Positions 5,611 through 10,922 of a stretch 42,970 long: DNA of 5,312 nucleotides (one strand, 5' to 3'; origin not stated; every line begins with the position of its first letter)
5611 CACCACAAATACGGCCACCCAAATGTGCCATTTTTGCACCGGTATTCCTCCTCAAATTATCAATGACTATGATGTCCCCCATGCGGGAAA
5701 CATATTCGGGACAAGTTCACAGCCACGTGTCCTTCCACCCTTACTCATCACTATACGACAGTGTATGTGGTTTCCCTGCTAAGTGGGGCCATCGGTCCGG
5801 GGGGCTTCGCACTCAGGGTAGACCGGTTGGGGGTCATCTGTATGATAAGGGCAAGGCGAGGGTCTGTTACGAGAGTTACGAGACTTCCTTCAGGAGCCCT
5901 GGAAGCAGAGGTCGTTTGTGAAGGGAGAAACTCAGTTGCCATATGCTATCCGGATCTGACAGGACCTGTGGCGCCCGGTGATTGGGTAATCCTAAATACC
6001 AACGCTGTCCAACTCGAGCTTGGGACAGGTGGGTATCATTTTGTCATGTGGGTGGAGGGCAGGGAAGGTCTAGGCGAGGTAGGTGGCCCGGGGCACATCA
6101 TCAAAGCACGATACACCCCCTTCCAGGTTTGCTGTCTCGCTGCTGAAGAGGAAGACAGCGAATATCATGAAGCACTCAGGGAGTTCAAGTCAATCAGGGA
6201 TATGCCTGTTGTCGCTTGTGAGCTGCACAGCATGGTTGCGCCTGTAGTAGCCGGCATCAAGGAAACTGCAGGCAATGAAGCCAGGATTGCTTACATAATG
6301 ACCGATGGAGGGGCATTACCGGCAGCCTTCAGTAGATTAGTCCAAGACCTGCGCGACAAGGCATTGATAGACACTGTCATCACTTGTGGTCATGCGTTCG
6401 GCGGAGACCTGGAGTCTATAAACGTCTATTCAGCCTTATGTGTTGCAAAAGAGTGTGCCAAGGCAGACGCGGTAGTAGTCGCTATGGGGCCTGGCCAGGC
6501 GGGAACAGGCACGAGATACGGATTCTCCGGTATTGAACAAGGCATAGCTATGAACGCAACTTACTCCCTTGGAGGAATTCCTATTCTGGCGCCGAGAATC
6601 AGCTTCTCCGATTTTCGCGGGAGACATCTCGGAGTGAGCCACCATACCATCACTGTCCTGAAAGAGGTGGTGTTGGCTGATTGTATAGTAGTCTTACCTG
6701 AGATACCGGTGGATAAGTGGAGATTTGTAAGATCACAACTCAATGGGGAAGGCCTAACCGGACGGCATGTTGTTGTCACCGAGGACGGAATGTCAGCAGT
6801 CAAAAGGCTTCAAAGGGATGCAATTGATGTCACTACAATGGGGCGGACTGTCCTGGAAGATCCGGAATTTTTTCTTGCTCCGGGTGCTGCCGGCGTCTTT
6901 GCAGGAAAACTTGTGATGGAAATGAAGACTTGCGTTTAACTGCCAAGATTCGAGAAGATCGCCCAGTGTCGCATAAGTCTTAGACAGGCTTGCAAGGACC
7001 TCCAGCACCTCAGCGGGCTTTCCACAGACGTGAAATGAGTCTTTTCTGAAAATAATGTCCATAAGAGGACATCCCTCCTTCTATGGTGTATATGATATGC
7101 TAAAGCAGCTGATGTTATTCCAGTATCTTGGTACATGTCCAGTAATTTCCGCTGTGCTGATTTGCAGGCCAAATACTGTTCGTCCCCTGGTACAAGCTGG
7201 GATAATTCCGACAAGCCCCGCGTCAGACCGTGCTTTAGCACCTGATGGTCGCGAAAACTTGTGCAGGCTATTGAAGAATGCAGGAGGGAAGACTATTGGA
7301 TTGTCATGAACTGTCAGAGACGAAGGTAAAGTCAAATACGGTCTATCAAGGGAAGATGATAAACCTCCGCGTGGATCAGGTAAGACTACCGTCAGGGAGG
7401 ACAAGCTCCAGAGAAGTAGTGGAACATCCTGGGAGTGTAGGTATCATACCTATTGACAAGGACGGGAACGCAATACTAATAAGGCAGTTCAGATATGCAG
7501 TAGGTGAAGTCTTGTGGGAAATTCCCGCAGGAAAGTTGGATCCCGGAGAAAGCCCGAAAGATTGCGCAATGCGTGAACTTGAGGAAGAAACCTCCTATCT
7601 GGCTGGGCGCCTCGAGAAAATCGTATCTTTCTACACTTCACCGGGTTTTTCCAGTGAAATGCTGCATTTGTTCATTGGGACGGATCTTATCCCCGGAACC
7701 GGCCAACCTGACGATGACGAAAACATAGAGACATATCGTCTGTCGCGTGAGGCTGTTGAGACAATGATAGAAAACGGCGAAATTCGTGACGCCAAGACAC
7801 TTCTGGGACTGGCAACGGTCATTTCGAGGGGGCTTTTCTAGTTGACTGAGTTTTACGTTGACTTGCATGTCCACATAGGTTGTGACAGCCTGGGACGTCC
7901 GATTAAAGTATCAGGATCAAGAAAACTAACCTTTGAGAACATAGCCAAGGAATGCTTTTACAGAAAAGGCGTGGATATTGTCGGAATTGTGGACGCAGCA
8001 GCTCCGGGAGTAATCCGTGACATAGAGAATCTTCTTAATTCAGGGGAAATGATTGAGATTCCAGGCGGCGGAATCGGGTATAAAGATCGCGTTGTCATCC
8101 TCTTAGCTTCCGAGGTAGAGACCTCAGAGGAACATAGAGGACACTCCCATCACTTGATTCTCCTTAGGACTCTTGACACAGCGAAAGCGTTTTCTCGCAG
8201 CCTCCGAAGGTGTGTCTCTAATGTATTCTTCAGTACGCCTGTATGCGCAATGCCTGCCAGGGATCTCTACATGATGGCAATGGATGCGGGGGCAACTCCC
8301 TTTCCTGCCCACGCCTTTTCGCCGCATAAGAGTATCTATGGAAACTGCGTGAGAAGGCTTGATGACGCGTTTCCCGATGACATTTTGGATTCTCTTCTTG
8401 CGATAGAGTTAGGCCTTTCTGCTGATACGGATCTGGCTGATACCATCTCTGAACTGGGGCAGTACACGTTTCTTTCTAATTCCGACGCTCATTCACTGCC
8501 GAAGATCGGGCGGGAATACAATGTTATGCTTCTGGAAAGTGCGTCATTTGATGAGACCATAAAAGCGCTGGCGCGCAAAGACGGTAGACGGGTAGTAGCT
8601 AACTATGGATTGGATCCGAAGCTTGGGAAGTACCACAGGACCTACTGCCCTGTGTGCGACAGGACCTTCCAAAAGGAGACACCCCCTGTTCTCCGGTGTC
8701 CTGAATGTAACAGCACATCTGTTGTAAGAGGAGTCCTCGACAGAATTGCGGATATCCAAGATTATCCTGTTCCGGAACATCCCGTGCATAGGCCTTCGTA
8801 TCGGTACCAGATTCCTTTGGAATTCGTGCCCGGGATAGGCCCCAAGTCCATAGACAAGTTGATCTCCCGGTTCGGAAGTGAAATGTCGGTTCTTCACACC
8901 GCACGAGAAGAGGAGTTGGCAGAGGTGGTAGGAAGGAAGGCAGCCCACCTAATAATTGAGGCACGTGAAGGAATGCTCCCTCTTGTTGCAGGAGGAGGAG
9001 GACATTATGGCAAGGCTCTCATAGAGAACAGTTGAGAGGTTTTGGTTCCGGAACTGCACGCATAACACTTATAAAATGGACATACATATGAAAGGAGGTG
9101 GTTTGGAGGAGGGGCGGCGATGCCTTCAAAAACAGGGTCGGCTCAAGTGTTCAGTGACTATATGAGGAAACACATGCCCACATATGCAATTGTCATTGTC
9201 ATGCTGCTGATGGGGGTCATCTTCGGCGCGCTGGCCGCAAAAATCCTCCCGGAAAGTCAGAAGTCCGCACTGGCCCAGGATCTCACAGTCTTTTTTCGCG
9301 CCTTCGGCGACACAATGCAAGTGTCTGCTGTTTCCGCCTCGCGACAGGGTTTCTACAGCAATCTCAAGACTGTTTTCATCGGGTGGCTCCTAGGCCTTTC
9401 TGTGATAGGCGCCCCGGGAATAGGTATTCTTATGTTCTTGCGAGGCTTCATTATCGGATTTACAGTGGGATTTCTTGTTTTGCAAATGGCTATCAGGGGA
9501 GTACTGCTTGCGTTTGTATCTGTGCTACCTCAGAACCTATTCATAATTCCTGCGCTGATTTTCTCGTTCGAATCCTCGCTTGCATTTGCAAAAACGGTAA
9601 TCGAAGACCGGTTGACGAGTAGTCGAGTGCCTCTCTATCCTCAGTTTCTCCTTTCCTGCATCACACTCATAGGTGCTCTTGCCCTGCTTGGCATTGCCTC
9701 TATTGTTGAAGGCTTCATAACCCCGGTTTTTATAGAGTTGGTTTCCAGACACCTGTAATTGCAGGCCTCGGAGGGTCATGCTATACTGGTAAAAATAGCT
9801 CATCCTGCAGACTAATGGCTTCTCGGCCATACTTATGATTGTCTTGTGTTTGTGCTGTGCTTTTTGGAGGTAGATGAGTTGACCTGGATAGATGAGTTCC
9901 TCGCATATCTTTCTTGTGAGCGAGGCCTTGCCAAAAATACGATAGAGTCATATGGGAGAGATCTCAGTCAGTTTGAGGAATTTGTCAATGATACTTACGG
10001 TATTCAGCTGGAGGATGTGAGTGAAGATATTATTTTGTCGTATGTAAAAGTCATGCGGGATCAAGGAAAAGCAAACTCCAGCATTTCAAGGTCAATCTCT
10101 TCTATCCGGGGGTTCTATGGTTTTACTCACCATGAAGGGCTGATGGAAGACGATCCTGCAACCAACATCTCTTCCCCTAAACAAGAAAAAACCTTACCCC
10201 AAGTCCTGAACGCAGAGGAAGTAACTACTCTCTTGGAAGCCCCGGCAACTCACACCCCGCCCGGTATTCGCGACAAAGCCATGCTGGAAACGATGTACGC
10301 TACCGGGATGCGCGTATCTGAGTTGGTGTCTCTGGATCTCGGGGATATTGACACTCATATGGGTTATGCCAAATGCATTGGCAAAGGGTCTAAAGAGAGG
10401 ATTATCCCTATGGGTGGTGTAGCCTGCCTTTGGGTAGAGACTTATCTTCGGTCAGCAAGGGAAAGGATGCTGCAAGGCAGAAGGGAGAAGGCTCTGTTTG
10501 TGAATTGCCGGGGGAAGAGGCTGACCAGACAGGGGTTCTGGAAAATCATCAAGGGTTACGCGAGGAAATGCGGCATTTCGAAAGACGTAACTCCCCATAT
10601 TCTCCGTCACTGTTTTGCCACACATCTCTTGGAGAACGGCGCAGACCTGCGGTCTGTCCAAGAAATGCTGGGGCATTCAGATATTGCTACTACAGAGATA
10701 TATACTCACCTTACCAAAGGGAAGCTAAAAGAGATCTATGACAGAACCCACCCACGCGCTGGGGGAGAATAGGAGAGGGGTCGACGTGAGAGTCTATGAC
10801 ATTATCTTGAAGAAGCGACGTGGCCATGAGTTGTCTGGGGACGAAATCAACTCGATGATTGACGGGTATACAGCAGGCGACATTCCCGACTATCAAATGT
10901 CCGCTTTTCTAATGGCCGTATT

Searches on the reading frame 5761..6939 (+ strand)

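Call 69: search_protein_families(library=pfam, proteins=[window:5761-6939:+], max_evalue=0.00001)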
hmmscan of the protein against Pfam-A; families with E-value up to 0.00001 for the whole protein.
window:5761-6939:+ (392 aa): 1 family
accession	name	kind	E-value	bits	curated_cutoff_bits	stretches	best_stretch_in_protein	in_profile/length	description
PF12982.12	DUF3866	-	1.9e-126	422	25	1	60-378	2-318/318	Protein of unknown function (DUF3866)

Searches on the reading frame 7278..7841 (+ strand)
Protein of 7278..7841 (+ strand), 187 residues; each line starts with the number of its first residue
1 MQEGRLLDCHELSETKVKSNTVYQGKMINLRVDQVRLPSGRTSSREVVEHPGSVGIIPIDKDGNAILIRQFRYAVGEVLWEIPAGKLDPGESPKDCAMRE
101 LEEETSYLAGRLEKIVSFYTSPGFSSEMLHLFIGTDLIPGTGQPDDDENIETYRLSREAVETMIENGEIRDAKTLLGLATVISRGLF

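Call 69: search_protein_families(library=pfam, proteins=[window:7278-7841:+], max_evalue=0.00001)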
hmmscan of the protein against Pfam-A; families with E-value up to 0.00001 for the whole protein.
window:7278-7841:+ (187 aa): 1 family
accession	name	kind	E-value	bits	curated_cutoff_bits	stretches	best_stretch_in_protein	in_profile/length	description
PF00293.34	NUDIX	-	5.2e-20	72.3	21.1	1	51-172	3-128/134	NUDIX domain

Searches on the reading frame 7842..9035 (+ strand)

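Call 69: search_protein_families(library=pfam, proteins=[window:7842-9035:+], max_evalue=0.00001)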
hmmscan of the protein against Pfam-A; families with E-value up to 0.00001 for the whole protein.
window:7842-9035:+ (397 aa): 1 family
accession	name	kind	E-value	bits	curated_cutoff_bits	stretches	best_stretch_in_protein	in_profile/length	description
PF14520.12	HHH_5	-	1.6e-06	29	27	0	326-374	4-54/57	Helix-hairpin-helix domain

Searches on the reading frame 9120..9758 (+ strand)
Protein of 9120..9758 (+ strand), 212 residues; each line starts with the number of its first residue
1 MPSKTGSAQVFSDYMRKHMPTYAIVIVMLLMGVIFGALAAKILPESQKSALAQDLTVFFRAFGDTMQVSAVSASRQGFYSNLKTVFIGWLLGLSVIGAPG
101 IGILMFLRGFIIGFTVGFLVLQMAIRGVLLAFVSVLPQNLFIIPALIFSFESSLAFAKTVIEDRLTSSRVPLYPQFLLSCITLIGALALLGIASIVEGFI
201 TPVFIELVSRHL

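Call 69: search_protein_families(library=pfam, proteins=[window:9120-9758:+], max_evalue=0.00001)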
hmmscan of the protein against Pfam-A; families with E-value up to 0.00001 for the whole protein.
window:9120-9758:+ (212 aa): 1 family
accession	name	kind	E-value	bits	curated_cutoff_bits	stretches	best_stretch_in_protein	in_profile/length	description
PF01944.22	SpoIIM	-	1.9e-24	86.9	26.9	1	26-202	2-163/163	Stage II sporulation protein M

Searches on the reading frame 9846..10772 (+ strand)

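Call 69: search_protein_families(library=pfam, proteins=[window:9846-10772:+], max_evalue=0.00001)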
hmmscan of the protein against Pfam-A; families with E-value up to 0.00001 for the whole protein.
window:9846-10772:+ (308 aa): 3 families
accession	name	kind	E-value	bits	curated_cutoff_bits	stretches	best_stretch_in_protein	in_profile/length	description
PF00589.27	Phage_integrase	-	1.1e-52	178.8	27.1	1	120-291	2-170/172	Phage integrase family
PF02899.23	Phage_int_SAM_1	-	1.4e-18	67.4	22.3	1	15-98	1-83/83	Phage integrase, N-terminal SAM-like domain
PF13102.12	Phage_int_SAM_5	-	6.8e-07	30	22.3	1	15-105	6-95/98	Phage integrase SAM-like domain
